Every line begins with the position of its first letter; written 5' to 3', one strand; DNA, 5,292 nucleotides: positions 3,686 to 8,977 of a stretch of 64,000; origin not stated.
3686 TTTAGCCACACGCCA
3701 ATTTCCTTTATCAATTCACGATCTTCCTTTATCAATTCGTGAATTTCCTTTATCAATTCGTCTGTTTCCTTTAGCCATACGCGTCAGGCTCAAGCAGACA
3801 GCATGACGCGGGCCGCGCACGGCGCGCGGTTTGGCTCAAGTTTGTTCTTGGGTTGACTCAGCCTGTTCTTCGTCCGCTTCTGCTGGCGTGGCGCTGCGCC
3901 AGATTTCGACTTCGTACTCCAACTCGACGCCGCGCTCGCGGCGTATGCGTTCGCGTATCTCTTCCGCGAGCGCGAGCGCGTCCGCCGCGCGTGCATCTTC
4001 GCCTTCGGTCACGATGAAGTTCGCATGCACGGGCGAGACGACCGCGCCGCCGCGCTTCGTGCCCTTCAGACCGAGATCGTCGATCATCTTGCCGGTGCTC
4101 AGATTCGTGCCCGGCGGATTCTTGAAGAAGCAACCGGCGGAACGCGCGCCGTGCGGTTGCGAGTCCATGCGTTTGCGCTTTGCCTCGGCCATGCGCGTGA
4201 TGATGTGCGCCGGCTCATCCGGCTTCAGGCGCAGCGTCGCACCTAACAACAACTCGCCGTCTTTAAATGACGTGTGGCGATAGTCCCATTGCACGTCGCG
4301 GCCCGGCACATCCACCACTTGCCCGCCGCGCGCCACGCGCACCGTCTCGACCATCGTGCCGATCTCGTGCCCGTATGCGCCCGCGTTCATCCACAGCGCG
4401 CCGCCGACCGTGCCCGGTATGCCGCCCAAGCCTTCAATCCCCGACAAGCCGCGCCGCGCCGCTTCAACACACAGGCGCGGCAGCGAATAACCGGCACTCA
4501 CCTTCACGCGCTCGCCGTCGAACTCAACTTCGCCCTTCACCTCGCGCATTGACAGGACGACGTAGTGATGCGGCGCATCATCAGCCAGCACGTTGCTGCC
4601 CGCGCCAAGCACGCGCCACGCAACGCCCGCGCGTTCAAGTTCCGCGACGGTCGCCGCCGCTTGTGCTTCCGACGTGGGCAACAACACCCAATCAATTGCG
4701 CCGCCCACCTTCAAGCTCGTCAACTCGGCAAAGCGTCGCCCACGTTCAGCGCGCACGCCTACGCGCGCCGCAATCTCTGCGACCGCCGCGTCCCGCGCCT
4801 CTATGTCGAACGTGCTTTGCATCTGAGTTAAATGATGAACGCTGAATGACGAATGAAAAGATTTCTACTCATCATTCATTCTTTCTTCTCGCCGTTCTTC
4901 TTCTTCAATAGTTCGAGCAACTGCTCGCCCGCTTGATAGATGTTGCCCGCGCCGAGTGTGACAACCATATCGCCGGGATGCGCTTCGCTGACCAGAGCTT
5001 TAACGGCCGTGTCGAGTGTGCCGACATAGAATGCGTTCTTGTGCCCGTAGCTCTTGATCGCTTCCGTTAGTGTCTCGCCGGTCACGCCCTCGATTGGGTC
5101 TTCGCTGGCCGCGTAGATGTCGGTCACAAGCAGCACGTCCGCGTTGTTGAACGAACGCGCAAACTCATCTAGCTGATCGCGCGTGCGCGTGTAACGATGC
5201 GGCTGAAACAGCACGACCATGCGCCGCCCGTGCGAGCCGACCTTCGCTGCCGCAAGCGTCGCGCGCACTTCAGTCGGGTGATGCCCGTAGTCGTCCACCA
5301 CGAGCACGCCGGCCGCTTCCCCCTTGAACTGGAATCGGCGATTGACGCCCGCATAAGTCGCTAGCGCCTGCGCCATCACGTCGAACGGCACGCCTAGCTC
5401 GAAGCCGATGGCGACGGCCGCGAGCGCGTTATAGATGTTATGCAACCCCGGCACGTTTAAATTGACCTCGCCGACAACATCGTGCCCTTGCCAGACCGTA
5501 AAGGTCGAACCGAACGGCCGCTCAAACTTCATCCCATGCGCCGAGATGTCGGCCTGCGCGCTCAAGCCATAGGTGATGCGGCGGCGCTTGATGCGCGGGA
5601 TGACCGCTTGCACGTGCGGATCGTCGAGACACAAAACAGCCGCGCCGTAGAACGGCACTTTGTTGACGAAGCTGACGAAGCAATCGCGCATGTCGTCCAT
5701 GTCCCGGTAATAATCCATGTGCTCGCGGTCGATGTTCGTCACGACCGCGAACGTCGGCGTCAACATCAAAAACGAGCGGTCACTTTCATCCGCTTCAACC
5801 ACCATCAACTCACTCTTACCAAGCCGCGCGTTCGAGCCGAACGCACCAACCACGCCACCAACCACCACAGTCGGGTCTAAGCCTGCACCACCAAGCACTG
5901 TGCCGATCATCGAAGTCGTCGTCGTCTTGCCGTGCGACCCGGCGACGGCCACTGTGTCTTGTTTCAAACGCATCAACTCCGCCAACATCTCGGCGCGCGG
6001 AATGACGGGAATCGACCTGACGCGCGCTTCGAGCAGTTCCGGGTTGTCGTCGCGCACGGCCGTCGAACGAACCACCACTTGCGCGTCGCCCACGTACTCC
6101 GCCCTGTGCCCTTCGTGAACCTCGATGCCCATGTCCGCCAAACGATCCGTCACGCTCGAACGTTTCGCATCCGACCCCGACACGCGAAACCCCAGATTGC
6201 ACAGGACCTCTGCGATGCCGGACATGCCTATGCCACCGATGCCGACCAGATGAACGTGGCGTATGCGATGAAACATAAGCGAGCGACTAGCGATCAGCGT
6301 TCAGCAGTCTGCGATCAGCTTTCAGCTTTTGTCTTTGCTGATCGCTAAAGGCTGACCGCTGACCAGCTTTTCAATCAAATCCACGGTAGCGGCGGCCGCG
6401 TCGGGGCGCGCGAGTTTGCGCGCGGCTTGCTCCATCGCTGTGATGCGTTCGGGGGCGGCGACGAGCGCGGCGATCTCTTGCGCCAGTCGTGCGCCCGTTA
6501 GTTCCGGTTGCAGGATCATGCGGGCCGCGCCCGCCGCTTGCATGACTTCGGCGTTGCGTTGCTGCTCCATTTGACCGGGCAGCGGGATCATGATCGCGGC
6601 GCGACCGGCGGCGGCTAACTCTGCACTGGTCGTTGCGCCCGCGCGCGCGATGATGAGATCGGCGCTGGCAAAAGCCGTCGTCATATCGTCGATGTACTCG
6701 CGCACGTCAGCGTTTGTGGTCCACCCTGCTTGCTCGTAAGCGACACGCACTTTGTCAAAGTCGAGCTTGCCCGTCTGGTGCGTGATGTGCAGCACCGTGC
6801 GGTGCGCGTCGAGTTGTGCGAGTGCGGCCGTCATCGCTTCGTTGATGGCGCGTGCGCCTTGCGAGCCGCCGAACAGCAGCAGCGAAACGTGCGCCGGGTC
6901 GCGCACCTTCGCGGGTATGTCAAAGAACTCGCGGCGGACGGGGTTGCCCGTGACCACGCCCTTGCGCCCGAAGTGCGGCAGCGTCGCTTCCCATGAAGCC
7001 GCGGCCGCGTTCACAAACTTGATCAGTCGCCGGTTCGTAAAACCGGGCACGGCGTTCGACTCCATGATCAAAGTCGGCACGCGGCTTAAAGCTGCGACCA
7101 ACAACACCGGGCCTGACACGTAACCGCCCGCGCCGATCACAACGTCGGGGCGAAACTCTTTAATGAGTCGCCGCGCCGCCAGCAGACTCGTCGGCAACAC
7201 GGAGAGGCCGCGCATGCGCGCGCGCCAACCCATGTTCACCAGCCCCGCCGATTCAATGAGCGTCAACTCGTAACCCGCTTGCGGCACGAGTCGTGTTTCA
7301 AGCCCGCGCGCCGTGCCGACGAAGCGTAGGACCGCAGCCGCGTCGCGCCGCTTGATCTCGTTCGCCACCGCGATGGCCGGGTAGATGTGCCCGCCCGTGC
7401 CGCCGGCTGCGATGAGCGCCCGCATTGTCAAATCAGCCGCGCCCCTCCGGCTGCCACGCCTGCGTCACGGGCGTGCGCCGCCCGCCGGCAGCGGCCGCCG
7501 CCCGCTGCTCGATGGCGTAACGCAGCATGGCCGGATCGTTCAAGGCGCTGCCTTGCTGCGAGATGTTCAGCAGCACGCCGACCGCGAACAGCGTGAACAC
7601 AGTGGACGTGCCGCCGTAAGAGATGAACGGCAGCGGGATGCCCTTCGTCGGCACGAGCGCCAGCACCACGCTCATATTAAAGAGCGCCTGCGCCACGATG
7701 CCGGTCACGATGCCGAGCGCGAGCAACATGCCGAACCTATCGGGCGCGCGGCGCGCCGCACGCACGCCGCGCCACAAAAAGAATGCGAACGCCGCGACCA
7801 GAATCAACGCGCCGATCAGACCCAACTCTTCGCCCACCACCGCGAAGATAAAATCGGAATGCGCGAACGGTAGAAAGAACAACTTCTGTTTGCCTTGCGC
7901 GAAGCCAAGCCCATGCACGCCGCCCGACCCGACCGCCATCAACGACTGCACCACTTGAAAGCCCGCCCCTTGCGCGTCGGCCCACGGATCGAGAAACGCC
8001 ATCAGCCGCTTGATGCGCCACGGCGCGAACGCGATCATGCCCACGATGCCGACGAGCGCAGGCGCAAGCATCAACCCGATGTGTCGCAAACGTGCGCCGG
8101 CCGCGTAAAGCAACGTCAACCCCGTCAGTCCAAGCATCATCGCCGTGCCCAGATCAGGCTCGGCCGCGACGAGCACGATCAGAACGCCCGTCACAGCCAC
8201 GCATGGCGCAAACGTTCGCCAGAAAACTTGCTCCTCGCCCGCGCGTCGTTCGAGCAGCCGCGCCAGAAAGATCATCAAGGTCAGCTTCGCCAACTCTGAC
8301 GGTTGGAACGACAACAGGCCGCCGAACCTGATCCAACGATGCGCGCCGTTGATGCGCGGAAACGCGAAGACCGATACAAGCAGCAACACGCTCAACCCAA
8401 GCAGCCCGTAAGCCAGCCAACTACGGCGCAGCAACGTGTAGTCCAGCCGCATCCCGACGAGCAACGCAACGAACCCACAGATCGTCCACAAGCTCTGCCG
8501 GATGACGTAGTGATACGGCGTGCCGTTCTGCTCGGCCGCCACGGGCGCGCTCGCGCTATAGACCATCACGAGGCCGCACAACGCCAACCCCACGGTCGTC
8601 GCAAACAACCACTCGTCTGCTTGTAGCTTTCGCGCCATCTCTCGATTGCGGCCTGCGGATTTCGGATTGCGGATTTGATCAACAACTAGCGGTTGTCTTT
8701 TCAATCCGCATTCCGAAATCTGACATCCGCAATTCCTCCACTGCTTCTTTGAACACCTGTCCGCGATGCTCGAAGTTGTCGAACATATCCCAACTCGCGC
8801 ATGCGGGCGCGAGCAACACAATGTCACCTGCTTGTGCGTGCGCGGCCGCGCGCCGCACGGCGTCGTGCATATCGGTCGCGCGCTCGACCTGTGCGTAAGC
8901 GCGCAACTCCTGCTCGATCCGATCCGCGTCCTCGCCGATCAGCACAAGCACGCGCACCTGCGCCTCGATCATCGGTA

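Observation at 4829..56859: Family of about 16 intergenic palindromes whose arms are tiled from tandem 7-nt units around a shared AT-rich core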

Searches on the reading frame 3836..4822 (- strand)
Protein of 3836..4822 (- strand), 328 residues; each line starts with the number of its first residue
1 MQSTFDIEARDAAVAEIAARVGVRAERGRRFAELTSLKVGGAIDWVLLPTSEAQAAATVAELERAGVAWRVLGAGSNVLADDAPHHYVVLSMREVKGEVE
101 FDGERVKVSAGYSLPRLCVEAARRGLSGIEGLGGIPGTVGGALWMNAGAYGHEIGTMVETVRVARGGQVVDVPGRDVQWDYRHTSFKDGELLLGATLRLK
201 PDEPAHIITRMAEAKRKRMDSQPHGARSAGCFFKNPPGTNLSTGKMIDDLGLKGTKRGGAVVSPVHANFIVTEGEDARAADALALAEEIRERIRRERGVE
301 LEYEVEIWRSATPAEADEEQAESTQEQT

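Call 8: search_protein_families(library=pfam, proteins=[window:3836-4822:-])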
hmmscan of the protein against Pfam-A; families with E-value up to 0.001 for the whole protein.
window:3836-4822:- (328 aa): 2 families
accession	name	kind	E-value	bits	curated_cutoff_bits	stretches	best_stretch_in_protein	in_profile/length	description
PF02873.21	MurB_C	-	7.1e-29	100.4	27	1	207-307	2-98/99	UDP-N-acetylenolpyruvoylglucosamine reductase, C-terminal domain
PF01565.28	FAD_binding_4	-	1.4e-20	73.8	26.4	1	45-163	3-128/139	FAD binding domain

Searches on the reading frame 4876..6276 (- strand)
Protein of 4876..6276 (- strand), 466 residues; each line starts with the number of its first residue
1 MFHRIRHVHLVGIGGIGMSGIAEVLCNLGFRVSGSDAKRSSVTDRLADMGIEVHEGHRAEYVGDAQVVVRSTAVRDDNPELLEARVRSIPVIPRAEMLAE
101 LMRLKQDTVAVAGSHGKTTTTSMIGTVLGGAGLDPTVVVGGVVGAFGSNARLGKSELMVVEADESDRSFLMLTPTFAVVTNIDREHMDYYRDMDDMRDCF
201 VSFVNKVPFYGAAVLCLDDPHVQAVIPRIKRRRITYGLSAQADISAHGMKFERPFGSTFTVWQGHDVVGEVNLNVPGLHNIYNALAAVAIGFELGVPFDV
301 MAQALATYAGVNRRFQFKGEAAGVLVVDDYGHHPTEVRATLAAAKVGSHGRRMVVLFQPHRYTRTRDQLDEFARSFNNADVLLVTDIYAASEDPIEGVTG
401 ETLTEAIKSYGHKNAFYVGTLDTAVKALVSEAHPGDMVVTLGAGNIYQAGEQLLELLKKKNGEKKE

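Call 7: find_encoding_contigs(protein=window:4876-6276:-, flank=10000, max_places=6)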
Protein window:4876-6276:- (466 aa): no gene with exactly this product is on record in the collection.
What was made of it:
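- Tried and rejected: Looking up MurC to find the source contig found nothing on record (call 7).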

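Call 8: search_protein_families(library=pfam, proteins=[window:4876-6276:-])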
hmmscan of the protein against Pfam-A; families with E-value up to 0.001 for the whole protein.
window:4876-6276:- (466 aa): 3 families
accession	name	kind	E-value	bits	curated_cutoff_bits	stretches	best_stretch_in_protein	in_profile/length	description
PF01225.30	Mur_ligase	-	1.6e-29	102.6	21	1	7-105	1-94/95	Mur ligase family, catalytic domain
PF08245.18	Mur_ligase_M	-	9.3e-29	101.2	24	1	111-290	1-199/200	Mur ligase middle domain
PF02875.26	Mur_ligase_C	-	2e-25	90.5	28.4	1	313-444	1-127/127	Mur ligase, glutamate ligase domain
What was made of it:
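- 4829..4885 (.): Decayed copy with ATGAATG-type units at murC|murB. The murC stop codon (4876-4878) lies inside it. Junction genes by Pfam (call 8).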

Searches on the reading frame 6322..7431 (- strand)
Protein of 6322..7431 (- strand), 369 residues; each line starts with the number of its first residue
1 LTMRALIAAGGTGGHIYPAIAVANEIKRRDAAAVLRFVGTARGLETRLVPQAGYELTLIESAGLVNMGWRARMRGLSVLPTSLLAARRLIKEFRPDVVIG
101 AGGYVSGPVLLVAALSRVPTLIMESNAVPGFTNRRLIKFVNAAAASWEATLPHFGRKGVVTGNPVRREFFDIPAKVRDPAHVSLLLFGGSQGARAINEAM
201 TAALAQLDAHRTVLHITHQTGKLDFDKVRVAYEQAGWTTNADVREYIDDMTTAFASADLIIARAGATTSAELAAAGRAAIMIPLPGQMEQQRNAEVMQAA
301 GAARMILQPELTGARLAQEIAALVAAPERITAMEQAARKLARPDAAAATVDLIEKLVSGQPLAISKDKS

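Call 8: search_protein_families(library=pfam, proteins=[window:6322-7431:-])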
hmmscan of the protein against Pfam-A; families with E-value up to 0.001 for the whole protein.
window:6322-7431:- (369 aa): 3 families
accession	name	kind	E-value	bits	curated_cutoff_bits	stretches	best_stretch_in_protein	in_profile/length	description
PF04101.22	Glyco_tran_28_C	-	1.2e-37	129.9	22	1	184-346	2-163/166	Glycosyltransferase family 28 C-terminal domain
PF03033.26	Glyco_transf_28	-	1.3e-31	109.9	26.2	1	6-143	2-137/139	Glycosyltransferase family 28 N-terminal domain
PF13579.12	Glyco_trans_4_4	-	0.00032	21.5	29.7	1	67-123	45-100/158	Glycosyl transferase 4-like domain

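Call 9: find_related_loci(query=window:6322-7431:-, collection=genome_contigs, flank=10000)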
Query window:6322-7431:- (369 aa) in genome_contigs; peptide patterns used: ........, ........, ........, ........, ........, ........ (x = any residue, [..] = any of these).
235 stretches matched a pattern; 103 encode a relative of the query (tblastn E <= 1e-3); the best 80 are kept; 80 distinct loci.
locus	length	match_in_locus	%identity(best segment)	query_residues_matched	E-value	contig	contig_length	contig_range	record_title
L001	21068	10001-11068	87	3-358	0e+0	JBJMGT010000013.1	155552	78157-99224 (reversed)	MAG: Pyrinomonadaceae bacterium isolate H3_16_all_fractions_metab_47_61_0 k255_3100746, whole genome shotgun sequence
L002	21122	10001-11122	82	1-369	0e+0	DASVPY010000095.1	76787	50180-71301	MAG TPA_asm: Pyrinomonadaceae bacterium isolate SMAG_U3191 k141_550206, whole genome shotgun sequence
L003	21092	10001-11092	75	3-365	2e-176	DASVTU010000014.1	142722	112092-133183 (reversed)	MAG TPA_asm: Pyrinomonadaceae bacterium isolate SMAG_U3299 k141_211745, whole genome shotgun sequence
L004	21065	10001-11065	75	3-357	8e-175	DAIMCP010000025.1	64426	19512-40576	MAG TPA_asm: Pyrinomonadaceae bacterium isolate CTOTU26094 NODE_100_length_64426_cov_6.854608, whole genome shotgun sequ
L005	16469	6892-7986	72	3-367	8e-172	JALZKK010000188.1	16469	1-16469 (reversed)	MAG: Acidobacteriota bacterium isolate MSU bin5 SD1457-59_k127_1919656, whole genome shotgun sequence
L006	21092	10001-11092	72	1-364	1e-171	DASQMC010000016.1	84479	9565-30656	MAG TPA_asm: Pyrinomonadaceae bacterium isolate SMAG_U10738 k141_577254, whole genome shotgun sequence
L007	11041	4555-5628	74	3-360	3e-171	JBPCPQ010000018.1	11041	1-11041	MAG: Pyrinomonadaceae bacterium isolate TH_ant_mag_186 S1Ck127_2154120_flag_0_multi_8.0000_len_11041, whole genome shotg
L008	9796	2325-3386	74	3-356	3e-171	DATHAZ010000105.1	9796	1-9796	MAG TPA_asm: Pyrinomonadaceae bacterium isolate SMAG_U10703 k141_1055087, whole genome shotgun sequence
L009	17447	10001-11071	71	2-358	1e-170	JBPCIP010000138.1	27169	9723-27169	MAG: Pyrinomonadaceae bacterium isolate TH_ant_mag_3 S1Ck127_7011643_flag_1_multi_15.0000_len_27169, whole genome shotgu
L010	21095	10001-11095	71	1-365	1e-170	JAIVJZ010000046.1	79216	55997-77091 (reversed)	MAG: Acidobacteria bacterium isolate MAG9 MTG9_40, whole genome shotgun sequence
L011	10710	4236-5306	72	1-357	3e-170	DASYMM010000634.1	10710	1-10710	MAG TPA_asm: Pyrinomonadaceae bacterium isolate SMAG_U4375 k141_305231, whole genome shotgun sequence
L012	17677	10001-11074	71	1-358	2e-169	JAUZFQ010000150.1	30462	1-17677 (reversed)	MAG: Pyrinomonadaceae bacterium isolate BP_15 scaffold_992058, whole genome shotgun sequence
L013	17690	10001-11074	71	1-358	4e-169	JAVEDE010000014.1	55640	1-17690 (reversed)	MAG: Pyrinomonadaceae bacterium isolate BP_17 scaffold_304660, whole genome shotgun sequence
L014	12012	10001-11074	72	1-358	8e-169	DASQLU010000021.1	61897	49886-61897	MAG TPA_asm: Pyrinomonadaceae bacterium isolate SMAG_U10730 k141_1778759, whole genome shotgun sequence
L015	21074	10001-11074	72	1-358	3e-168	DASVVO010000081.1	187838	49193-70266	MAG TPA_asm: Pyrinomonadaceae bacterium isolate SMAG_U3345 k141_19551, whole genome shotgun sequence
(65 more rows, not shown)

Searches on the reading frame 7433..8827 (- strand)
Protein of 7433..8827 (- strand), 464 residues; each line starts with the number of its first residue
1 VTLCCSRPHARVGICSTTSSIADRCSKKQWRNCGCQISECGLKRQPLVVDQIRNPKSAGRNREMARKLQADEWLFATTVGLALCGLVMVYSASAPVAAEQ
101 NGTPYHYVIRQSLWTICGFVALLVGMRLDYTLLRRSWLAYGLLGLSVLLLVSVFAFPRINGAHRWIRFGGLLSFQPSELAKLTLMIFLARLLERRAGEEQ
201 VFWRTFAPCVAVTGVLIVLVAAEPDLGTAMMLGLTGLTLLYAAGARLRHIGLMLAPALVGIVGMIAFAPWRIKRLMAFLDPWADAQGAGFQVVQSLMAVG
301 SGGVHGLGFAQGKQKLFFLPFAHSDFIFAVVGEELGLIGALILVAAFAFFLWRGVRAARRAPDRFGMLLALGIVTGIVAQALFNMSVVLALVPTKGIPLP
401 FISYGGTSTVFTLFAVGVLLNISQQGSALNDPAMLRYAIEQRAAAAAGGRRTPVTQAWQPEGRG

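Call 8: search_protein_families(library=pfam, proteins=[window:7433-8827:-])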
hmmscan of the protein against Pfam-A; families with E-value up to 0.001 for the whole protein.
window:7433-8827:- (464 aa): 1 family
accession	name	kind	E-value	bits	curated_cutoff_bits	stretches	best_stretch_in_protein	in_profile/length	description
PF01098.24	FTSW_RODA_SPOVE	-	3.8e-105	352.2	26.4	1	74-425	3-353/356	Cell cycle protein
